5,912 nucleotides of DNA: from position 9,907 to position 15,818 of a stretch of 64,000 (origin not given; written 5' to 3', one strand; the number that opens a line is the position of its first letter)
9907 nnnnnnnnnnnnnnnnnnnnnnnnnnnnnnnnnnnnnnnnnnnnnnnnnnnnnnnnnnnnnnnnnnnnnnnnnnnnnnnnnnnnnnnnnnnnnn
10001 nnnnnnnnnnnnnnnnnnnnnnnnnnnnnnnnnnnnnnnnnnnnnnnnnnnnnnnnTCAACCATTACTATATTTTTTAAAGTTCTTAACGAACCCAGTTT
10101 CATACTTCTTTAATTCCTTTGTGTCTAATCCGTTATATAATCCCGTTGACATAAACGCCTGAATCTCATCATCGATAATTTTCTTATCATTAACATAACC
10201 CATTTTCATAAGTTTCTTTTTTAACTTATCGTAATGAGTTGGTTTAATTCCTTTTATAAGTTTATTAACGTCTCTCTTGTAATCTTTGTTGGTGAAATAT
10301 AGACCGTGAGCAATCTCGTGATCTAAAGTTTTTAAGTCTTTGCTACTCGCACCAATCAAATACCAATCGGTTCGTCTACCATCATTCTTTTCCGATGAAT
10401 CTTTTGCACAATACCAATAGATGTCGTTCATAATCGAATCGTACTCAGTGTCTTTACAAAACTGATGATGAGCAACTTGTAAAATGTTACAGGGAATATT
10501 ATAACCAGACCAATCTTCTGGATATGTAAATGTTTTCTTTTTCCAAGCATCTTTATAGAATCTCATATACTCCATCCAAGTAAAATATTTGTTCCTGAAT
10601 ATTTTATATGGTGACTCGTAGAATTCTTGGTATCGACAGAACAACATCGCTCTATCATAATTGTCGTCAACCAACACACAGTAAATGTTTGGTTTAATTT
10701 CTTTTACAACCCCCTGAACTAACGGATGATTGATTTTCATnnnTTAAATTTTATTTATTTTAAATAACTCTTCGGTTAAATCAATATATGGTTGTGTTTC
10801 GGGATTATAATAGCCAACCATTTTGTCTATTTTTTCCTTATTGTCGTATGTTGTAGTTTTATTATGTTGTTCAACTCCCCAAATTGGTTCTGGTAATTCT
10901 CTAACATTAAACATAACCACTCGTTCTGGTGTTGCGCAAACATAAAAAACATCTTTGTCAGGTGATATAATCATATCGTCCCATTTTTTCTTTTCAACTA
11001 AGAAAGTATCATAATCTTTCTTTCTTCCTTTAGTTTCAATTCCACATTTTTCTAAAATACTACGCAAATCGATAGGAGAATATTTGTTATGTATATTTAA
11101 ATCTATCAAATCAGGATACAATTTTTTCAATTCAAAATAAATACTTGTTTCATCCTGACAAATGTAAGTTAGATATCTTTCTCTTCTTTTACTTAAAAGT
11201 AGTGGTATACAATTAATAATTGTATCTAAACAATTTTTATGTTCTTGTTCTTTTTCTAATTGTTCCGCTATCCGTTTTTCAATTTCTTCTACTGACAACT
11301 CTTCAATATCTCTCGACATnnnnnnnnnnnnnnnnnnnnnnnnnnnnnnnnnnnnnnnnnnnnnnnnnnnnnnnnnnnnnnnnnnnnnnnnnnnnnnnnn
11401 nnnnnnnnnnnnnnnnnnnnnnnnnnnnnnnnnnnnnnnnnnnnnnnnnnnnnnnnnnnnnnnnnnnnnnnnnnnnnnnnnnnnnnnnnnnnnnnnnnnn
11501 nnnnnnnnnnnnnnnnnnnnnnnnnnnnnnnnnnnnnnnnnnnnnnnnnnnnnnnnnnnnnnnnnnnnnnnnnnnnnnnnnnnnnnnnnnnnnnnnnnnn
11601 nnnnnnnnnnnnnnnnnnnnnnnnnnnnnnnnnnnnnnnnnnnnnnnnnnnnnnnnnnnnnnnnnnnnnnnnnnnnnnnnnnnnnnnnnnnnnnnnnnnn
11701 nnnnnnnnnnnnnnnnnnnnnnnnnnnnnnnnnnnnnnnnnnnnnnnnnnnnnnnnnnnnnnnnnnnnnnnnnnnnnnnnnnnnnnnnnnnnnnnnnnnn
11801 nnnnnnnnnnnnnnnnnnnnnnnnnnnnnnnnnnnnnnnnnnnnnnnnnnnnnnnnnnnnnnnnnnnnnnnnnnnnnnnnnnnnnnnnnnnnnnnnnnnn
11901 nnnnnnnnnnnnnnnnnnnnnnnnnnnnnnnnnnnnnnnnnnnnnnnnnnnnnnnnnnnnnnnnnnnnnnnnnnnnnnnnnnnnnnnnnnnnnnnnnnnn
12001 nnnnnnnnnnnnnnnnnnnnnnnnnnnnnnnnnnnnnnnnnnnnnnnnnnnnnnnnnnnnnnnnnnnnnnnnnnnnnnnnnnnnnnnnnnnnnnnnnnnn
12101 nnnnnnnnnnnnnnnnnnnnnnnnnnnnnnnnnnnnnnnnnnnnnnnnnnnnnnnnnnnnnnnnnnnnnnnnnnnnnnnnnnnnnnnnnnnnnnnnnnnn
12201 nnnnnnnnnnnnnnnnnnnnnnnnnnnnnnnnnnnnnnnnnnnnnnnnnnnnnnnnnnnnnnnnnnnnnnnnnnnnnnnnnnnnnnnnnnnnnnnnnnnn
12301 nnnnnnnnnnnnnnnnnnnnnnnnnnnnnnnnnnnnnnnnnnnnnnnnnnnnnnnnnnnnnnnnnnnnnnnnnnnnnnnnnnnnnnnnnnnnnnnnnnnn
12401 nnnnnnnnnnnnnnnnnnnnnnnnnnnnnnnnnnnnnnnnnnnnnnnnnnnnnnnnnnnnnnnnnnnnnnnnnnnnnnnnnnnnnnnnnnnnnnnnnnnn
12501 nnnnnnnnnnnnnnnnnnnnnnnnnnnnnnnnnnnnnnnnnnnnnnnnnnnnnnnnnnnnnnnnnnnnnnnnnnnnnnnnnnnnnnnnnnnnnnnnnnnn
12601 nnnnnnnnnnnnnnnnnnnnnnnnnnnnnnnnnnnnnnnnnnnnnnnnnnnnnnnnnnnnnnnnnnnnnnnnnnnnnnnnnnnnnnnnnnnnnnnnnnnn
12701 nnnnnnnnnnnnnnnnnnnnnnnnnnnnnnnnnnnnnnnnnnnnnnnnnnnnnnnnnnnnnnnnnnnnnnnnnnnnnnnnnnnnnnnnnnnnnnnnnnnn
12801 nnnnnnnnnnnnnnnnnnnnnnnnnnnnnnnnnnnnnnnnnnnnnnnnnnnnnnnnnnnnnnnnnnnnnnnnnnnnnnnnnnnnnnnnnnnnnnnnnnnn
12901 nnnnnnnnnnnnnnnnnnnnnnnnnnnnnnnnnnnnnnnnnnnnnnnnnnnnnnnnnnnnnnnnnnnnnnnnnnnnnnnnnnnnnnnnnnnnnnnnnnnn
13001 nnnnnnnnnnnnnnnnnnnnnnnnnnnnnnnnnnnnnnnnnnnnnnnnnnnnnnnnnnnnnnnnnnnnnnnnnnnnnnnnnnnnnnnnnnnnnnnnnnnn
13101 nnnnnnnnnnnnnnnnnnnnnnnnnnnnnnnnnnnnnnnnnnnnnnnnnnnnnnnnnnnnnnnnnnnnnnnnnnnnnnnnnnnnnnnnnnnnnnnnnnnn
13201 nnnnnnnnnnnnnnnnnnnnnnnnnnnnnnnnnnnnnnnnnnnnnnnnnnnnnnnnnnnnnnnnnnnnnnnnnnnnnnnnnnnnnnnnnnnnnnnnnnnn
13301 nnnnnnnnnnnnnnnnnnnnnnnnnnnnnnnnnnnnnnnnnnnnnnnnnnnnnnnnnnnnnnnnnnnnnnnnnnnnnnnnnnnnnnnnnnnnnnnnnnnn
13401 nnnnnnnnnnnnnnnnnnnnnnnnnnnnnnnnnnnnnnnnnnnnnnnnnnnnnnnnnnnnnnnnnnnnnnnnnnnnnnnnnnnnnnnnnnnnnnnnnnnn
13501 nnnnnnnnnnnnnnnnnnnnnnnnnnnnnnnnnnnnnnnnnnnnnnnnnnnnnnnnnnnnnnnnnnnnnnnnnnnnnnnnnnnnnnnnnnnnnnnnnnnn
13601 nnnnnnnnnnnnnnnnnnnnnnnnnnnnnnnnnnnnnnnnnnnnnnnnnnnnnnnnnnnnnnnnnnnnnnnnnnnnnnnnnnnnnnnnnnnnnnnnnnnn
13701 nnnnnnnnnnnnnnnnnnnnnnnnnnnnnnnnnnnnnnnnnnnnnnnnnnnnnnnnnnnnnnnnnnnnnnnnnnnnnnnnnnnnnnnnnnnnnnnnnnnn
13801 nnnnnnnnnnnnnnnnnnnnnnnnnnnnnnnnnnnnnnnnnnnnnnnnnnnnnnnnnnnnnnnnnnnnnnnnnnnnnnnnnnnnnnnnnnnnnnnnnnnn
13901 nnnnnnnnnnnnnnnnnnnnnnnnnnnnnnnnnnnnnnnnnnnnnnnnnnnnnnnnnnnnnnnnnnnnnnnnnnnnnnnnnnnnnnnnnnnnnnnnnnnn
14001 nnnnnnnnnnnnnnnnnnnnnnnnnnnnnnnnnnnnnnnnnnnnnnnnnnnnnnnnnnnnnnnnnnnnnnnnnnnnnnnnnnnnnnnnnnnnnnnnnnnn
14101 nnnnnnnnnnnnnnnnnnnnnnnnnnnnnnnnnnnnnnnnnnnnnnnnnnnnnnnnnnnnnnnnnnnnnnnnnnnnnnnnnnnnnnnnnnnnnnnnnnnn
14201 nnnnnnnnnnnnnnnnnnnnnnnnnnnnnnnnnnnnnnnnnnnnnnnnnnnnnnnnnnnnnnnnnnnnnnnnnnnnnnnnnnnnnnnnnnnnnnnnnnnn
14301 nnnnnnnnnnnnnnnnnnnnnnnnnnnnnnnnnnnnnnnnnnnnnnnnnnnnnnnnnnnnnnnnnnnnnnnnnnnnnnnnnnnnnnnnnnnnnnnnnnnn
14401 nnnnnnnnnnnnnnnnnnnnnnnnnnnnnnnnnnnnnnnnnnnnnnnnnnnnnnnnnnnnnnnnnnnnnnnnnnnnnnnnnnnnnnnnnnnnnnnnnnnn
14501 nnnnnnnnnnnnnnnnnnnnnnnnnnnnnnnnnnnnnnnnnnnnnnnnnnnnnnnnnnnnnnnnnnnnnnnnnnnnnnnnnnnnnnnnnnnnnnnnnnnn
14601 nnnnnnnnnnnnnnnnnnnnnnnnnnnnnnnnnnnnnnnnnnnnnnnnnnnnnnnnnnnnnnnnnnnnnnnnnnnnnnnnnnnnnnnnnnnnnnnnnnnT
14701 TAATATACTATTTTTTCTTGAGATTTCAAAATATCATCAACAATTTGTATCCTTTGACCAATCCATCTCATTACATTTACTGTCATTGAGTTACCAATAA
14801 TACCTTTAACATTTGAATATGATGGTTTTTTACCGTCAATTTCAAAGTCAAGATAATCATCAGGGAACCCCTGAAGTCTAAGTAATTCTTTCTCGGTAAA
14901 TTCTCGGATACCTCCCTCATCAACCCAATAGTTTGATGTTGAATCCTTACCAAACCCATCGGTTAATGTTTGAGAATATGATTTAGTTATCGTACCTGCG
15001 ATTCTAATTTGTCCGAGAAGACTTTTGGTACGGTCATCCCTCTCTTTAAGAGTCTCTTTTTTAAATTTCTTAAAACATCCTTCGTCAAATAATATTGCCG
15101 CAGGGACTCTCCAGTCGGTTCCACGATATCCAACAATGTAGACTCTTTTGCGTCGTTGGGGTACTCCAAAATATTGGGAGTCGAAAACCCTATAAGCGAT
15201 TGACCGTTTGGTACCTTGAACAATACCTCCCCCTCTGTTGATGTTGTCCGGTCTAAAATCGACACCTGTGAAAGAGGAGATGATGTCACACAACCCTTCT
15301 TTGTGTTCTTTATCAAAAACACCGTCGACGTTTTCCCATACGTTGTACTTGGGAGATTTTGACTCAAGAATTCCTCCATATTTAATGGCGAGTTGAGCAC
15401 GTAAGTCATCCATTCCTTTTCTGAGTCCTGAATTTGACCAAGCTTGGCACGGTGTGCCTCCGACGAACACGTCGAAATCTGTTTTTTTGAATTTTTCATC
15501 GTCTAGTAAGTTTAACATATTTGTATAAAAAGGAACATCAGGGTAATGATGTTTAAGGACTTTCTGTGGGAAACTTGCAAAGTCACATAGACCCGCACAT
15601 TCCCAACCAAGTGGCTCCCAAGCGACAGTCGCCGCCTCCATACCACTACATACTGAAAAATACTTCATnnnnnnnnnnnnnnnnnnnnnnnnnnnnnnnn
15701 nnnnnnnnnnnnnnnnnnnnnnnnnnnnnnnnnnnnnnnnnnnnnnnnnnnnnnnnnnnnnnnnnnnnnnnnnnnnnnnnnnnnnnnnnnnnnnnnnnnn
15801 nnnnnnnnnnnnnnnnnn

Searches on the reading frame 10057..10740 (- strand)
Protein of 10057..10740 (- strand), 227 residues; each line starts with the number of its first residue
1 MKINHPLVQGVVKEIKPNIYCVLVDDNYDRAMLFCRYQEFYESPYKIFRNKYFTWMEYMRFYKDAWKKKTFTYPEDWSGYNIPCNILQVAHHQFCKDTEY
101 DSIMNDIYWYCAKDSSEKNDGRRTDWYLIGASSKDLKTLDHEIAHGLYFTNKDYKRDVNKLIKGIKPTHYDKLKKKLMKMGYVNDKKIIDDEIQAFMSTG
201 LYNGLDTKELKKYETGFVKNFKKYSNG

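Call 4: search_protein_families(library=pfam, proteins=[window:10057-10740:-], max_evalue=1)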
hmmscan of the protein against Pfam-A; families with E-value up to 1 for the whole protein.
window:10057-10740:- (227 aa): 1 family
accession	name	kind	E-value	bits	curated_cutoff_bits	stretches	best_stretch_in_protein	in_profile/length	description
PF24954.1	DUF7763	-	0.031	15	27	1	18-62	18-62/77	Domain of unknown function (DUF7763)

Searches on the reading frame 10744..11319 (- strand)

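Call 4: search_protein_families(library=pfam, proteins=[window:10744-11319:-], max_evalue=1)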
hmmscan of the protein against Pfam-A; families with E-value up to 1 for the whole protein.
window:10744-11319:- (191 aa): 2 families
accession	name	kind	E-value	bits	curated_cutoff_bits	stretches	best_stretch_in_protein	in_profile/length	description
PF02037.33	SAP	-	0.0098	15.9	23.9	1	84-102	9-27/37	SAP domain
PF06698.16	DUF1192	-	0.013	16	25.5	1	3-24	15-35/58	Protein of unknown function (DUF1192)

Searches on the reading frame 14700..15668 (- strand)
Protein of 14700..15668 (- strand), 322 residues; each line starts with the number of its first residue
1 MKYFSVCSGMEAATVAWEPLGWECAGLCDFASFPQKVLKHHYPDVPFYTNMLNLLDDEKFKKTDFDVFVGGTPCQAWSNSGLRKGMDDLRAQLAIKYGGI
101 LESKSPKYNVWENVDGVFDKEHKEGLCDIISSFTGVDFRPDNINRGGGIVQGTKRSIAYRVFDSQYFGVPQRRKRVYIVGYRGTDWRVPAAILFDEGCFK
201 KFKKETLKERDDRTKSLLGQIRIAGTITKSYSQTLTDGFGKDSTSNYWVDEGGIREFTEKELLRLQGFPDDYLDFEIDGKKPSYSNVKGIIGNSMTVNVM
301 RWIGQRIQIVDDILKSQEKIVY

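Call 4: search_protein_families(library=pfam, proteins=[window:14700-15668:-], max_evalue=1)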
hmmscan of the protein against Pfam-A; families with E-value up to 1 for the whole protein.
window:14700-15668:- (322 aa): 1 family
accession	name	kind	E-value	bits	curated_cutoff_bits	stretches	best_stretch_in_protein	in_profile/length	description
PF00145.23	DNA_methylase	-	2.2e-44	152.6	22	2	1-211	1-181/324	C-5 cytosine-specific DNA methylase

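Call 60: search_protein_families(library=ncbifam, proteins=[window:14700-15668:-], max_evalue=1)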
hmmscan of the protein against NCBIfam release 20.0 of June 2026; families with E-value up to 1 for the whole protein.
window:14700-15668:- (322 aa): 2 families
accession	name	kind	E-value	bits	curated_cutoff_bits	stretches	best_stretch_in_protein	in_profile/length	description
TIGR00675.1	dcm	superfamily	2.7e-41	142.3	100.65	2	5-213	3-184/329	DNA (cytosine-5-)-methyltransferase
NF007772.0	PRK10458.1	subfamily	0.073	11.6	710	1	63-182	168-287/472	DNA cytosine methylase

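Call 61: search_protein_families(library=padloc, proteins=[window:14700-15668:-], max_evalue=1)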
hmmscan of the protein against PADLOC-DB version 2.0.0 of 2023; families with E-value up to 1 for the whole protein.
window:14700-15668:- (322 aa): 58 families (the best 25 are shown)
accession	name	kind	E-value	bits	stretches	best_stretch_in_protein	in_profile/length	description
PDLC03272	MTase_II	-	8.2e-47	158.2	1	2-308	76-387/407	Type II methyltransferase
PDLC03378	MTase_II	-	5.3e-33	112.7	2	4-184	9-170/344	Type II methyltransferase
PDLC00033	DruM2|DruM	-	2e-24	84.6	2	4-192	28-201/368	DNA cytosine methylase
PDLC03234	MTase_II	-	3.6e-23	80.4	2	43-183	47-176/375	Type II methyltransferase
PDLC03734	oMTase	-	4.3e-23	80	1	5-183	8-170/444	orphan methyltransferase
PDLC03326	MTase_II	-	4.4e-23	80.1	2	18-183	22-177/412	Type II methyltransferase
PDLC00027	DruM2|DruM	-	1.8e-22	78.2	1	4-182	18-172/361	DNA cytosine methylase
PDLC00026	DruM2|DruM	-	1.1e-21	75.8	1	5-308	9-315/336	DNA cytosine methylase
PDLC03307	MTase_II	-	1.6e-21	75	2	1-191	1-202/382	Type II methyltransferase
PDLC02649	DrmMII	-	1.7e-21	74.7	2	60-184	111-222/422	DrmMII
PDLC03270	MTase_II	-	8e-19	65.8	3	4-130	7-130/309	Type II methyltransferase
PDLC03731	oMTase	-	1.2e-18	65.3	2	8-182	22-175/326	orphan methyltransferase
PDLC03232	MTase_II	-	4.9e-18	63.2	2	60-182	128-247/465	Type II methyltransferase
PDLC03329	MTase_II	-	5.1e-18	63.5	2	22-183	37-184/407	Type II methyltransferase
PDLC03715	oMTase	-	8e-18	62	2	28-181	31-195/719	orphan methyltransferase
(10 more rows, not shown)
